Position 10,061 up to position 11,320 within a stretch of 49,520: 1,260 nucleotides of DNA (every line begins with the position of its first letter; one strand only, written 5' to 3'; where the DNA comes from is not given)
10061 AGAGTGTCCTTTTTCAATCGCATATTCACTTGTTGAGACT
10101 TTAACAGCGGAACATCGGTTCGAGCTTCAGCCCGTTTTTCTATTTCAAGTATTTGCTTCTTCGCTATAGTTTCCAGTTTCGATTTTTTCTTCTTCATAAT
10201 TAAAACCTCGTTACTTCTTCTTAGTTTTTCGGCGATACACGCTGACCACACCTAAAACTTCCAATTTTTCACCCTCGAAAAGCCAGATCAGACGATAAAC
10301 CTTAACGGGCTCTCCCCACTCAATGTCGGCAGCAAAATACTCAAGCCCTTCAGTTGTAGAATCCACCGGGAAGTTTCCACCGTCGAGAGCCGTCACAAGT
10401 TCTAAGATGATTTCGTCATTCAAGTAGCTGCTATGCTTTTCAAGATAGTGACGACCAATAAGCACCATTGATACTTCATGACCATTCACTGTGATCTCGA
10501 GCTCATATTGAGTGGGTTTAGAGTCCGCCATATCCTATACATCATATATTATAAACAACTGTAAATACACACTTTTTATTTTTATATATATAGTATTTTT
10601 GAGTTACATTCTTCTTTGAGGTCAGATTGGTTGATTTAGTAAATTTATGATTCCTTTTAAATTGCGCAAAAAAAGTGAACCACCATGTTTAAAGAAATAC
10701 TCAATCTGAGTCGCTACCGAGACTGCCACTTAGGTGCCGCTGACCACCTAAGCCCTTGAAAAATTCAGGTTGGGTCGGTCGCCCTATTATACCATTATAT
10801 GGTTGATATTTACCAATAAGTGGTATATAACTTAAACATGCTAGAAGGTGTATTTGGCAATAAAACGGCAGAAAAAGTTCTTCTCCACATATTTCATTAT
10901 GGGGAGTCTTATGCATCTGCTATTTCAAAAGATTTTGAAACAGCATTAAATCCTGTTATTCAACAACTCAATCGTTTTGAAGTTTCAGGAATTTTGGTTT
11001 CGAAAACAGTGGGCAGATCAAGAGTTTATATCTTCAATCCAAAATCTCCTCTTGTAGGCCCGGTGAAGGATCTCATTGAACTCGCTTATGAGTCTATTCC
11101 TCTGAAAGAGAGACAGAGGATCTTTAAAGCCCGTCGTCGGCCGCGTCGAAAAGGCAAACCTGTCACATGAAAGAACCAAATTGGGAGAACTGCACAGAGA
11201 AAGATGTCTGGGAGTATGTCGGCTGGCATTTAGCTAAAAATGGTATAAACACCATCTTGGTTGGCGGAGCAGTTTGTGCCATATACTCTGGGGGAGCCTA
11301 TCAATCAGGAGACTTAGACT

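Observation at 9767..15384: tRNA-His-anchored islet with no integrase, packed with toxin-antitoxin-like modules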

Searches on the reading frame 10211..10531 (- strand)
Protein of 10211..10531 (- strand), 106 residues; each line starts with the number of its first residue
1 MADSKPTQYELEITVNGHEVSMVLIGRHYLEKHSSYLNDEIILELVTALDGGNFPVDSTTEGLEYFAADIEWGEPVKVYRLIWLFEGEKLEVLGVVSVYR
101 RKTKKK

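Call 11: search_protein_families(library=pfam, max_evalue=0.01, proteins=[window:10211-10531:-])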
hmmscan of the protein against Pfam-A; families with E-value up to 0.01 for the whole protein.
window:10211-10531:- (106 aa): 0 families

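Call 23: search_protein_families(library=ncbifam, max_evalue=0.1, proteins=[window:10211-10531:-])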
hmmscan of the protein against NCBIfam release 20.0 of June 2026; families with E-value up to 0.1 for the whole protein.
window:10211-10531:- (106 aa): 0 families

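Call 24: search_protein_families(library=padloc, max_evalue=0.1, proteins=[window:10211-10531:-])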
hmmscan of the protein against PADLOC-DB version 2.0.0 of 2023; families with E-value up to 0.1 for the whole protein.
window:10211-10531:- (106 aa): 0 families

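Call 40: search_solved_structures(query=window:10211-10531:-, max_evalue=10)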
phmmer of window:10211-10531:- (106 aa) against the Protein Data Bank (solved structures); distinct sequences matched with E-value up to 10: 0.

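Call 43: find_homologous_proteins(query=window:10211-10531:-, max_evalue=0.001)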
Query window:10211-10531:- (106 aa): 58 proteins with E <= 0.001 among 58 candidates.
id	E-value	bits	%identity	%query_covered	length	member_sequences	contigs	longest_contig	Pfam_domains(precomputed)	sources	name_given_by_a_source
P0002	1.5e-63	230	100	100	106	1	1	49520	-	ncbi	-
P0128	3.2e-52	193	81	100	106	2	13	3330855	-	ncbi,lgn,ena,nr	ncbi:MAG: hypothetical protein H6626_04225 [Pseudobdellovibrionaceae bacterium]|nr:hypothetical prot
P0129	8.2e-52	192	82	100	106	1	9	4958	-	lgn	-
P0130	1.6e-51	191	80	93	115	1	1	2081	-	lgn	-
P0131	2.2e-45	171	72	100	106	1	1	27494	-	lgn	-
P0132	2.2e-45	171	71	97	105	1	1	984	-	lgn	-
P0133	7.1e-45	170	70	100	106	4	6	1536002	-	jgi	jgi:hypothetical protein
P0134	2.3e-44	168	72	100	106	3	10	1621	-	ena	-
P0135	1.0e-43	166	68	100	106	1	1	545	-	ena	-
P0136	6.0e-42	160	65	100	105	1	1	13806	-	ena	-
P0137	1.4e-41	159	73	96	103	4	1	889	-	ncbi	-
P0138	2.0e-41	159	65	100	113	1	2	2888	-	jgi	-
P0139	2.6e-41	158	68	95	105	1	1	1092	-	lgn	-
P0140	4.4e-41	157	67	96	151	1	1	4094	-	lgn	-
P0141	6.3e-41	157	67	95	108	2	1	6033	-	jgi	jgi:hypothetical protein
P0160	5.9e-37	144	65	94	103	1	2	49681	-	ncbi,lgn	-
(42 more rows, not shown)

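Call 44: find_encoding_contigs(protein=P0128, flank=10000, max_places=6)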
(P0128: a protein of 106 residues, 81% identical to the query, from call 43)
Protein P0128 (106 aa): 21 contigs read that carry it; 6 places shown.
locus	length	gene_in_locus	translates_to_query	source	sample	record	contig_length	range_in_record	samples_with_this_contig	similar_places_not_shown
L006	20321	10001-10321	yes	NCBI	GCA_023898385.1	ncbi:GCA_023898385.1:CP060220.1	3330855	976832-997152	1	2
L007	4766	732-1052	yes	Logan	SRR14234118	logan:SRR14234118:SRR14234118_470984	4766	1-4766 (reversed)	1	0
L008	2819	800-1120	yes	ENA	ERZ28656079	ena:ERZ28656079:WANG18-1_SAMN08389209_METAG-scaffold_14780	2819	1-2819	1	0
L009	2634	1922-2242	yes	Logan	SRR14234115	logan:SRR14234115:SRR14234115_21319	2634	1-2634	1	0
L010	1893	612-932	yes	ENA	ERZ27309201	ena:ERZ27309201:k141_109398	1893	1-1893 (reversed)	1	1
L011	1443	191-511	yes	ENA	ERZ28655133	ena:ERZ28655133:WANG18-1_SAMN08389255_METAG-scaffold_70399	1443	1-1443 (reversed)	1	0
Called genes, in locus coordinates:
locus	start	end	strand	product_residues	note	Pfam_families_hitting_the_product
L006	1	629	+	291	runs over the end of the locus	PF12706:Lactamase_B_2 (faint), PF23023:Anti-Pycsar_Apyc1 (weak)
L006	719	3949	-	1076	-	PF02310:B12-binding, PF02492:cobW (weak), PF03308:MeaB, PF01642:MM_CoA_mutase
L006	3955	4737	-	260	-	PF00378:ECH_1, PF16113:ECH_2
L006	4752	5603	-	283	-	PF02737:3HCDH_N, PF00725:3HCDH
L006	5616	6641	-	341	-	-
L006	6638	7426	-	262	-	PF01553:Acyltransferase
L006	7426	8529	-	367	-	-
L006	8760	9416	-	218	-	-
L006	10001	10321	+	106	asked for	-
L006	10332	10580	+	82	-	PF12441:CopG_antitoxin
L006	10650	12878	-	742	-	PF00378:ECH_1, PF16113:ECH_2, PF02737:3HCDH_N, PF00725:3HCDH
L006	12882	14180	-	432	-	PF00108:Thiolase_N, PF00109:ketoacyl-synt (faint), PF02803:Thiolase_C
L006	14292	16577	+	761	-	PF00390:malic, PF03949:Malic_M, PF01515:PTA_PTB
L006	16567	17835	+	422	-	PF13167:GTP-bdg_N, PF02421:FeoB_N (faint), PF16360:GTP-bdg_M, PF01926:MMR_HSR1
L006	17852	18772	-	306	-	PF01584:CheW, PF00072:Response_reg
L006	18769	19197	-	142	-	PF01584:CheW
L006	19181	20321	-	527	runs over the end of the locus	PF01627:Hpt, PF02518:HATPase_c, PF01584:CheW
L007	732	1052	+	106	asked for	-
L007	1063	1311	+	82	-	PF12441:CopG_antitoxin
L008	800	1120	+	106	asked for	-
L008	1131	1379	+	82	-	PF12441:CopG_antitoxin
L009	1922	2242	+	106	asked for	-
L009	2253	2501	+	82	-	PF12441:CopG_antitoxin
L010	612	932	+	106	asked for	-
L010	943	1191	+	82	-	PF12441:CopG_antitoxin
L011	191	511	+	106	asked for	-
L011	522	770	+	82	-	PF12441:CopG_antitoxin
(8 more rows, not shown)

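Call 45: find_encoding_contigs(protein=P0133, flank=10000, max_places=4)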
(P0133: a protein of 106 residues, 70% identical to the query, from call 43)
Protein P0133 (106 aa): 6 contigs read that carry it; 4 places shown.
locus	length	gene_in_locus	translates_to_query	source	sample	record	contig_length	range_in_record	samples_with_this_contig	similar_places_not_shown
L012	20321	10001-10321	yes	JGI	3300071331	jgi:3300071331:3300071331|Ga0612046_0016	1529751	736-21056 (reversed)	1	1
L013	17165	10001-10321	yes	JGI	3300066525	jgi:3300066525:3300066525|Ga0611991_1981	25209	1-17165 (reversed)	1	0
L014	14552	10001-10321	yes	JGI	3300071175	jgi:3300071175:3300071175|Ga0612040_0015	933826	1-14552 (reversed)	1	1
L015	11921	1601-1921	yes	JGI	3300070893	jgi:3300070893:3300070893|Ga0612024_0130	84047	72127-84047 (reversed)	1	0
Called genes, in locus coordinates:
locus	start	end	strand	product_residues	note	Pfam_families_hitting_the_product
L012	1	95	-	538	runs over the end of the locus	-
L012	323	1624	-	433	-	-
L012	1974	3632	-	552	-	PF01609:DDE_Tnp_1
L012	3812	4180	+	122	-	-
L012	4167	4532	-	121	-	PF00565:SNase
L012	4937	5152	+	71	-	-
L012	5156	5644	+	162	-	-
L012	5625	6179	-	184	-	PF01047:MarR, PF12802:MarR_2 (weak), PF25212:HVO_A0114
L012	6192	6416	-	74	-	PF12441:CopG_antitoxin, PF14384:BrnA_antitoxin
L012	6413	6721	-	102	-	PF04365:BrnT_toxin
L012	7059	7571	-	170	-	PF00589:Phage_integrase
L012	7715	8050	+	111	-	PF13276:HTH_21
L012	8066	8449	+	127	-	PF00665:rve, PF13683:rve_3, PF13333:rve_2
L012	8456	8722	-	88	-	PF05717:TnpB_IS66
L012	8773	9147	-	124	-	-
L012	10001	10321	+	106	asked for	-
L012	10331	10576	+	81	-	PF12441:CopG_antitoxin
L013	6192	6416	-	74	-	PF12441:CopG_antitoxin, PF14384:BrnA_antitoxin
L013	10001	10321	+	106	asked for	-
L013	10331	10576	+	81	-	PF12441:CopG_antitoxin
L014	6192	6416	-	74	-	PF12441:CopG_antitoxin, PF14384:BrnA_antitoxin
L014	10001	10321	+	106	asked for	-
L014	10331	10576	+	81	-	PF12441:CopG_antitoxin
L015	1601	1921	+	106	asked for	-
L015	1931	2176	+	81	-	PF12441:CopG_antitoxin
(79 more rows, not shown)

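Call 77: find_encoding_contigs(protein=P0131, flank=10000, max_places=2)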
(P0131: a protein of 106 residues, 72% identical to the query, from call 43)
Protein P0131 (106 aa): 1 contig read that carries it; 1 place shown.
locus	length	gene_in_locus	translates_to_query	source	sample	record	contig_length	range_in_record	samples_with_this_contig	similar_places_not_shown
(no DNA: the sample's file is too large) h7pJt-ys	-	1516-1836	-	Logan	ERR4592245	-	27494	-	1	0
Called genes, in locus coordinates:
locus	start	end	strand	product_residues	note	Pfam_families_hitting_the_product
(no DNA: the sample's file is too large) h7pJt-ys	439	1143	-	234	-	-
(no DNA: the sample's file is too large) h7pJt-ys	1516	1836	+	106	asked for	-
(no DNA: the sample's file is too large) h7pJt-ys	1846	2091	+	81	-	PF12441:CopG_antitoxin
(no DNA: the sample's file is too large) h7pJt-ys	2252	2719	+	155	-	-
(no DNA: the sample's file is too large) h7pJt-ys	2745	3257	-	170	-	-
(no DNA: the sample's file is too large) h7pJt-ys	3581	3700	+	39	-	-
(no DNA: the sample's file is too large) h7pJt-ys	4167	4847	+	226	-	-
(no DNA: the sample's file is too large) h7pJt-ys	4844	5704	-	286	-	PF01381:HTH_3 (weak)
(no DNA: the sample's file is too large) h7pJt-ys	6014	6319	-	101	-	-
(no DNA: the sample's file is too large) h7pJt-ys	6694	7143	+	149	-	-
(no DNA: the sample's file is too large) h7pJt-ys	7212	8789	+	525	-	-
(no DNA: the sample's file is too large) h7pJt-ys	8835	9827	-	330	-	PF04055:Radical_SAM, PF13186:SPASM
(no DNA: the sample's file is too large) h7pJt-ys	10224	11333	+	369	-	PF04055:Radical_SAM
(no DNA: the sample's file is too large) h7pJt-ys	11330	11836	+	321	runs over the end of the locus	PF01408:GFO_IDH_MocA, PF02894:GFO_IDH_MocA_C (weak), PF22725:GFO_IDH_MocA_C3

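Call 94: search_protein_families(library=pfam, max_evalue=10, proteins=[window:10211-10531:-])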
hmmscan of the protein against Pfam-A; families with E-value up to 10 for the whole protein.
window:10211-10531:- (106 aa): 0 families

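Call 106: find_encoding_contigs(protein=P0160, flank=10000, max_places=2)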
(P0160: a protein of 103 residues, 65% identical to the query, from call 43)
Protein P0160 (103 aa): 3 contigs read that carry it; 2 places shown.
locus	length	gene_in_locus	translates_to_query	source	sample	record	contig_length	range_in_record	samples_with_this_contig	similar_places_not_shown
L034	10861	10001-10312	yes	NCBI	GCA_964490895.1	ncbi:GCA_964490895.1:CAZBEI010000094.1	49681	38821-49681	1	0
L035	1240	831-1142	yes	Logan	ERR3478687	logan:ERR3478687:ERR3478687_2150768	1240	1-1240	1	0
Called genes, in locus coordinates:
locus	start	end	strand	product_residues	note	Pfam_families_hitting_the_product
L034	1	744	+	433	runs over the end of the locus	PF00091:Tubulin, PF12327:FtsZ_C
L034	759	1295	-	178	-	-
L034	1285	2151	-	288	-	PF09359:VTC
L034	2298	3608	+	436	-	PF22148:Fervidolysin_NPro-like (faint), PF00082:Peptidase_S8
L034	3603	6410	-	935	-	PF01055:Glyco_hydro_31_2nd, PF21365:Glyco_hydro_31_3rd, PF17137:DUF5110, PF00686:CBM_20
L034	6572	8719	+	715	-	PF09137:Glucodextran_N, PF00723:Glyco_hydro_15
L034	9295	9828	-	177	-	-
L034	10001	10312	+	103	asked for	-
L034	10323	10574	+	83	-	PF12441:CopG_antitoxin (faint)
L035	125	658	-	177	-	-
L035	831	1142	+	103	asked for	-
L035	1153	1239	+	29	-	?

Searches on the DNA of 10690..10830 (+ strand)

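Call 95: search_dna_similar(query=window:10690-10830:+, collection=plasmids, mode=distant, max_evalue=0.01, max_rows=10)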
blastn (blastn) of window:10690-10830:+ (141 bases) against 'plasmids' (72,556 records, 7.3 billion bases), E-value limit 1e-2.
No match.

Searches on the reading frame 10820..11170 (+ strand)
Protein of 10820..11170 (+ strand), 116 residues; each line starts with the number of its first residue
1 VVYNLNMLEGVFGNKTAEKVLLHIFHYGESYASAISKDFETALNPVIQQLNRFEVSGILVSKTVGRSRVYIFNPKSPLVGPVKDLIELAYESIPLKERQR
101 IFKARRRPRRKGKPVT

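Call 11: search_protein_families(library=pfam, max_evalue=0.01, proteins=[window:10820-11170:+])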
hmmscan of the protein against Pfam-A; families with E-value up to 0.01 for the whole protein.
window:10820-11170:+ (116 aa): 0 families

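Call 23: search_protein_families(library=ncbifam, max_evalue=0.1, proteins=[window:10820-11170:+])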
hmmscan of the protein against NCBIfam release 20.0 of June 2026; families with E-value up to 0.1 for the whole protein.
window:10820-11170:+ (116 aa): 1 family
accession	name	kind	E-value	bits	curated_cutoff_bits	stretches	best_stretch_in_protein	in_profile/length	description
NF033788.1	HTH_metalloreg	subfamily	0.031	14.1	55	1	12-74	8-70/77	metalloregulator ArsR/SmtB family transcription factor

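Call 24: search_protein_families(library=padloc, max_evalue=0.1, proteins=[window:10820-11170:+])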
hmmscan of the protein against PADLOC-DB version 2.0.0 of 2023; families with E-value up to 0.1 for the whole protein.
window:10820-11170:+ (116 aa): 3 families
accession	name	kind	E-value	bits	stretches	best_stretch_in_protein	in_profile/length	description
PDLC04370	PDC-M05A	-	7.4e-07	27.2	1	8-95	8-96/194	-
PDLC04368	PDC-M05A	-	0.00037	18.4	1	14-84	12-84/201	-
PDLC01867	CARF3--CARF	-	0.029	12.3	1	18-70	145-197/200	-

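Call 94: search_protein_families(library=pfam, max_evalue=10, proteins=[window:10838-11170:+])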
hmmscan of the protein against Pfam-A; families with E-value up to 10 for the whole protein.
window:10838-11170:+ (110 aa): 0 families
